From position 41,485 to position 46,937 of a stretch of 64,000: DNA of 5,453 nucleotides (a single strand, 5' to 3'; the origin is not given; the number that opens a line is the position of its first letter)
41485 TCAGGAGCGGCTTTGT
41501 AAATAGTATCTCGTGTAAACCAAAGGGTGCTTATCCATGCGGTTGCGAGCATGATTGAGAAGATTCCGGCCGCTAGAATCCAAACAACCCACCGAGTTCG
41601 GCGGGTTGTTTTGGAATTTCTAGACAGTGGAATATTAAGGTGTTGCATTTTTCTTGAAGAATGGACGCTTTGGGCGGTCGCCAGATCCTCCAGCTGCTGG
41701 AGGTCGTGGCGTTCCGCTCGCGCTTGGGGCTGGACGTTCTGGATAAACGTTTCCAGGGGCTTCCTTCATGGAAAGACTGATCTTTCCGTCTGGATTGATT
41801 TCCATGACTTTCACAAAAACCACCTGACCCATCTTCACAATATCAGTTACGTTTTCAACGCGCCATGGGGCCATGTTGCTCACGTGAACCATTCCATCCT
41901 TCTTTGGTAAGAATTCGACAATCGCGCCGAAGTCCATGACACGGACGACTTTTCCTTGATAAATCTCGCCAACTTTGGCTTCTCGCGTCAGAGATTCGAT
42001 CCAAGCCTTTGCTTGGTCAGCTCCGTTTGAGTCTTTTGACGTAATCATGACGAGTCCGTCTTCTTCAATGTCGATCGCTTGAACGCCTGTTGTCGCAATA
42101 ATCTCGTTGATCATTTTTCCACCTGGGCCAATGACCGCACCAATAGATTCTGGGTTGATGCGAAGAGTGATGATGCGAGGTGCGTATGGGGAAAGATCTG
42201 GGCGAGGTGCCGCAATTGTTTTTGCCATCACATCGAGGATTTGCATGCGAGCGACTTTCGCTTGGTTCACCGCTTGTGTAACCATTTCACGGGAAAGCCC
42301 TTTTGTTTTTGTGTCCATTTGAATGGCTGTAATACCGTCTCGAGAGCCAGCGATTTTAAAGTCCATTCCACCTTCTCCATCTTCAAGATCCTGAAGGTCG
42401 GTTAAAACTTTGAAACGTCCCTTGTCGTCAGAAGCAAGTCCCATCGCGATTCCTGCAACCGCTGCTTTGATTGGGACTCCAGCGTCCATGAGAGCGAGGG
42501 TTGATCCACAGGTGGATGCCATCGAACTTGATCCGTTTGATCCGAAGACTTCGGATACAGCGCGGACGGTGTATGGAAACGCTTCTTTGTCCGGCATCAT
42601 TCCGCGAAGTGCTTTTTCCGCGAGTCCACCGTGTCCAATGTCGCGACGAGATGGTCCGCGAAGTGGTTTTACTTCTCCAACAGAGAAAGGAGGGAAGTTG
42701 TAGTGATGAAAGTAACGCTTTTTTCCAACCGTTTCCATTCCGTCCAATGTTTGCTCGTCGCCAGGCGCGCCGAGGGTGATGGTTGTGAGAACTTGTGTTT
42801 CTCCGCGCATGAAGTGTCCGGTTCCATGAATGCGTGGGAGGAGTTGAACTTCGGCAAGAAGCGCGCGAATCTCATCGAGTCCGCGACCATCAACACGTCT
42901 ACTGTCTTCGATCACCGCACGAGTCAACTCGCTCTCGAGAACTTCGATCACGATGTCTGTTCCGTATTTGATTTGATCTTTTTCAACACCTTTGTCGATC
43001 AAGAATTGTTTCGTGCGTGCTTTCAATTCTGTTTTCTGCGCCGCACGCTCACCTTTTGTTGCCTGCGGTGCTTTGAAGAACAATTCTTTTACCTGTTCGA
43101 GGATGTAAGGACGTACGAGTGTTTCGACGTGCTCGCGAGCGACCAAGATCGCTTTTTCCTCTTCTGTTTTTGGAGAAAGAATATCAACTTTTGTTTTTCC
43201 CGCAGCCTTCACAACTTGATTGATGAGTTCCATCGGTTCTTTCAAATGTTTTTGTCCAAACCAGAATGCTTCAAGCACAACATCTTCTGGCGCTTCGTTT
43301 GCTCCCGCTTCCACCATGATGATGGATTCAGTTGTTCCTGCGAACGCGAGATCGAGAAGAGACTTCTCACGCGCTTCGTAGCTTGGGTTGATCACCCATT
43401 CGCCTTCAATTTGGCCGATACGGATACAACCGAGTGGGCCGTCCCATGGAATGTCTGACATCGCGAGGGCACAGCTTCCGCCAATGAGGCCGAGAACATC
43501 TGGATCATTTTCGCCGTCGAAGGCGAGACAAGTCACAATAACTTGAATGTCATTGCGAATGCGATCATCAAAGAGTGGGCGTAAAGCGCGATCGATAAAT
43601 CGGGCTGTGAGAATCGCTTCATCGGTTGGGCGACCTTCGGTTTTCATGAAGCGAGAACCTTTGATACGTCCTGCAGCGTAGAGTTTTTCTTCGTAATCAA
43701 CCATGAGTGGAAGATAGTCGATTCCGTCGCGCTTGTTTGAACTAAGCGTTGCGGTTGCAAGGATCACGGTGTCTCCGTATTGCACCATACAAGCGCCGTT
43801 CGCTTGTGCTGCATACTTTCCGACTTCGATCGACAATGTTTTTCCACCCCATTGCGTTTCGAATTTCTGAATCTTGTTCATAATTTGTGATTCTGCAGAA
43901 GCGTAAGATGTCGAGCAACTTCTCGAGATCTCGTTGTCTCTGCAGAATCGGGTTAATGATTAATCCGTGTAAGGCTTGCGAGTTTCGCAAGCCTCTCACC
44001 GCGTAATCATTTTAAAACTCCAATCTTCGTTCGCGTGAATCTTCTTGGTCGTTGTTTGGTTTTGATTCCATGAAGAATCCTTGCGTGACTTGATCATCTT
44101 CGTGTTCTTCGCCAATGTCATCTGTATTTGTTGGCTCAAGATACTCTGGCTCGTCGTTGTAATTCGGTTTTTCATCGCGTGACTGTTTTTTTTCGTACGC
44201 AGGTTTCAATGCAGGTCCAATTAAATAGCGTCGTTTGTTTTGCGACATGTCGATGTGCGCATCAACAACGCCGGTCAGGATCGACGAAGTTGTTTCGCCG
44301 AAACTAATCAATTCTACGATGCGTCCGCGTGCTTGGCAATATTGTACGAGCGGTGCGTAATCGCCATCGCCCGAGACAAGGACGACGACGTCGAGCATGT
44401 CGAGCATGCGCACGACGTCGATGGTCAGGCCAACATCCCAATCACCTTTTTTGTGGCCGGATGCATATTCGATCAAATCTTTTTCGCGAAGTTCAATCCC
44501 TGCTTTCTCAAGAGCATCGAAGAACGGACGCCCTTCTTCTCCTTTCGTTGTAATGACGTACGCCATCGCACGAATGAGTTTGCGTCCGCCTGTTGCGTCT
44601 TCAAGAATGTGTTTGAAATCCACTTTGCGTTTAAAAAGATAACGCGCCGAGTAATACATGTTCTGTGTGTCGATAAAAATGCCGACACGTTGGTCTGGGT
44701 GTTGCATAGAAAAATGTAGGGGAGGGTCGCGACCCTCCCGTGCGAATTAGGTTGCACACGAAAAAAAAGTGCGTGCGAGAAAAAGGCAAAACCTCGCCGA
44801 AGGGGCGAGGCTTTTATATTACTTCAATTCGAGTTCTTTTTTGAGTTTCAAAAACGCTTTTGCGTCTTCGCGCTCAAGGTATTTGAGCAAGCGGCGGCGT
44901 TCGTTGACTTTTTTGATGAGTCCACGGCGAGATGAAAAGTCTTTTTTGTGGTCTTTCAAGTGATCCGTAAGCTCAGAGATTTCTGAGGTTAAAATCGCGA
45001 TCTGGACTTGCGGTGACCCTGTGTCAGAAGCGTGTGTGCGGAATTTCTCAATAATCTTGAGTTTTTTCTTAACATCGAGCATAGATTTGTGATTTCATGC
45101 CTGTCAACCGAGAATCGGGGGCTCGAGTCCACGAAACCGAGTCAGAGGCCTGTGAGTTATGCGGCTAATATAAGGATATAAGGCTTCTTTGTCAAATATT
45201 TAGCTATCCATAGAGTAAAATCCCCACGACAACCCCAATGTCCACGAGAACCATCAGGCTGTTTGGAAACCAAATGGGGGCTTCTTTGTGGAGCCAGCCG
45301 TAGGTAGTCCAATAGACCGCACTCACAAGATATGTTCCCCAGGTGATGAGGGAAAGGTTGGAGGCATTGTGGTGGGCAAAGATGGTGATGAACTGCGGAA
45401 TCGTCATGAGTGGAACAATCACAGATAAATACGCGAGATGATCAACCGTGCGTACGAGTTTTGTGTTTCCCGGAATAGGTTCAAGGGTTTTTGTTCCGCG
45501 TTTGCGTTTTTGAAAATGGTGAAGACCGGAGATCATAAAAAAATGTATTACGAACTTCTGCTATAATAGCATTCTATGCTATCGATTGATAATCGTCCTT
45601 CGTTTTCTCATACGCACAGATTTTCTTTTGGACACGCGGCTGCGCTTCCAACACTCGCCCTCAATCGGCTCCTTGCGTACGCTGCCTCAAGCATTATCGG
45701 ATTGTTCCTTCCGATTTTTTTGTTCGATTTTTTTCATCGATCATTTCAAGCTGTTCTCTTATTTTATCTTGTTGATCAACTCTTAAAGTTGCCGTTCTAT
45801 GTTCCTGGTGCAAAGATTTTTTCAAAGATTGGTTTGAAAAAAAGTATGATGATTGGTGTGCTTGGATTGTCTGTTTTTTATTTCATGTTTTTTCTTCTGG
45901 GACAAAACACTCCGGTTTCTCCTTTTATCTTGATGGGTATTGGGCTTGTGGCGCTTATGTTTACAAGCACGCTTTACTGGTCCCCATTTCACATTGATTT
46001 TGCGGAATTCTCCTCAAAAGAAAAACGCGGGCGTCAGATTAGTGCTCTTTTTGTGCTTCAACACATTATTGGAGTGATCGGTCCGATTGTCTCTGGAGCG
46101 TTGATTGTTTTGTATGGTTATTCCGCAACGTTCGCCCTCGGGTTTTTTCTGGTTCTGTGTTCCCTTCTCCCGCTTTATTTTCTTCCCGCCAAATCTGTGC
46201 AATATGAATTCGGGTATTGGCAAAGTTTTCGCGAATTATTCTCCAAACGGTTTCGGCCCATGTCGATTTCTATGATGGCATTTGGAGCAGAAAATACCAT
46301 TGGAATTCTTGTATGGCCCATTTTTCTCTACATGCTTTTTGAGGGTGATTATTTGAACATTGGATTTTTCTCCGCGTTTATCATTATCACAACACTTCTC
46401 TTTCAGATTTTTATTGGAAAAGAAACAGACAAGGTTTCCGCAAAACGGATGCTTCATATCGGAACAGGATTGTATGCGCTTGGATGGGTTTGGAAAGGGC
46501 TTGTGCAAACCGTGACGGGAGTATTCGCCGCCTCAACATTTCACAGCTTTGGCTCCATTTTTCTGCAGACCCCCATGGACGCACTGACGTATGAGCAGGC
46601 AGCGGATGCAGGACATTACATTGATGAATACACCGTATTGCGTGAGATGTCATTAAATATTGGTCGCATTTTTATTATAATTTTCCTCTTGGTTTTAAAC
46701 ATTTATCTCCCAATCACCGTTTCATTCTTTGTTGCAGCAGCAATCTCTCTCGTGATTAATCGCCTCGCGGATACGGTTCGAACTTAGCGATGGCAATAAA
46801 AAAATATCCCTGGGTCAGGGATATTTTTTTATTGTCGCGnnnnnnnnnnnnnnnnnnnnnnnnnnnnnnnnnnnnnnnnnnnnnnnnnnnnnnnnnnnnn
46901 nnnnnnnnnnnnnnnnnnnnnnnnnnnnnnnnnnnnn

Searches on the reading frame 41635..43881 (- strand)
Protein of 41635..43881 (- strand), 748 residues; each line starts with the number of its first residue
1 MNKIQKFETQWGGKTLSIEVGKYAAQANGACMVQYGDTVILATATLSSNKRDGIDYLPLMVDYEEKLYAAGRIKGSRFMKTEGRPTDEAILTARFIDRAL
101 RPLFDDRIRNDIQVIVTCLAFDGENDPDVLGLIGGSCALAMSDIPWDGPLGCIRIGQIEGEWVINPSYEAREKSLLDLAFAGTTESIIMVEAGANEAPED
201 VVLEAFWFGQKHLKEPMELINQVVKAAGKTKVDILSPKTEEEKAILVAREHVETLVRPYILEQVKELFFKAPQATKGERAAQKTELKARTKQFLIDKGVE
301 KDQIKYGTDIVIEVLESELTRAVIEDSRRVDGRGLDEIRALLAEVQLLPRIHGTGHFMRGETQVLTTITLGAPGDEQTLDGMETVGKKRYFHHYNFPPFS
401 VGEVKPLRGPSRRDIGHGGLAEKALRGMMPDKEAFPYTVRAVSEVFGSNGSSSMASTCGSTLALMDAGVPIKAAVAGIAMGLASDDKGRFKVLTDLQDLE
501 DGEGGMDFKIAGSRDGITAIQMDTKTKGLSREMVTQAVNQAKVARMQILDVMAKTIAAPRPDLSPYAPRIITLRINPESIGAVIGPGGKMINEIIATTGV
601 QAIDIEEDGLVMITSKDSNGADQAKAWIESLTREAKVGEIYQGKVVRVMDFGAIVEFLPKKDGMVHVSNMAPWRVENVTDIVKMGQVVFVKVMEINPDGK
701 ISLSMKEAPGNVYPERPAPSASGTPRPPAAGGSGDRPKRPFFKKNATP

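Call 109: search_protein_families(library=pfam, proteins=[window:41635-43881:-], max_evalue=0.00001)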
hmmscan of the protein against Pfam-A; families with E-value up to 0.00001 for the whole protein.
window:41635-43881:- (748 aa): 4 families
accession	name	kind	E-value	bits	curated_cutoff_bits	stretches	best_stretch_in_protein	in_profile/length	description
PF01138.27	RNase_PH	-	1.1e-49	168.5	25.5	2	14-145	3-130/130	3' exoribonuclease family, domain 1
PF00575.29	S1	-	2.6e-15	57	22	1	635-706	2-74/74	S1 RNA binding domain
PF03725.20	RNase_PH_C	-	9.9e-15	54.7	20.8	1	149-211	2-66/67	3' exoribonuclease family, domain 2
PF00013.35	KH_1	-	1.8e-09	37.7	21.5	1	571-629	2-65/66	KH domain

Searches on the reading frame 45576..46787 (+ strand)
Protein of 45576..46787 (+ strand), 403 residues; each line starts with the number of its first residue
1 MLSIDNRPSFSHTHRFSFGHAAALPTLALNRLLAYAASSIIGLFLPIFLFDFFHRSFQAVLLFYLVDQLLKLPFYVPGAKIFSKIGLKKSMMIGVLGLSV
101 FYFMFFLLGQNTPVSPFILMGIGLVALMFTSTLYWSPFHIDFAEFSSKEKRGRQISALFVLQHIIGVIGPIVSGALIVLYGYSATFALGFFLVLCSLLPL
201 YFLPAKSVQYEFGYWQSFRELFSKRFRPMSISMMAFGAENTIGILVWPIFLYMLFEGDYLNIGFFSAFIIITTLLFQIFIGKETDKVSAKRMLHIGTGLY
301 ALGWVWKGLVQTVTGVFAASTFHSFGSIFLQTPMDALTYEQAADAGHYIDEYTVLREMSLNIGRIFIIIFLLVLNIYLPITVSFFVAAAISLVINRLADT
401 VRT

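Call 109: search_protein_families(library=pfam, proteins=[window:45576-46787:+], max_evalue=0.00001)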
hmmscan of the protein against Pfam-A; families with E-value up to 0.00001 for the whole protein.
window:45576-46787:+ (403 aa): 1 family
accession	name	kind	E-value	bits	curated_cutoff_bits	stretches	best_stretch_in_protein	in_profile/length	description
PF07690.21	MFS_1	-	1.6e-20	73.7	33.4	2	27-236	1-214/347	Major Facilitator Superfamily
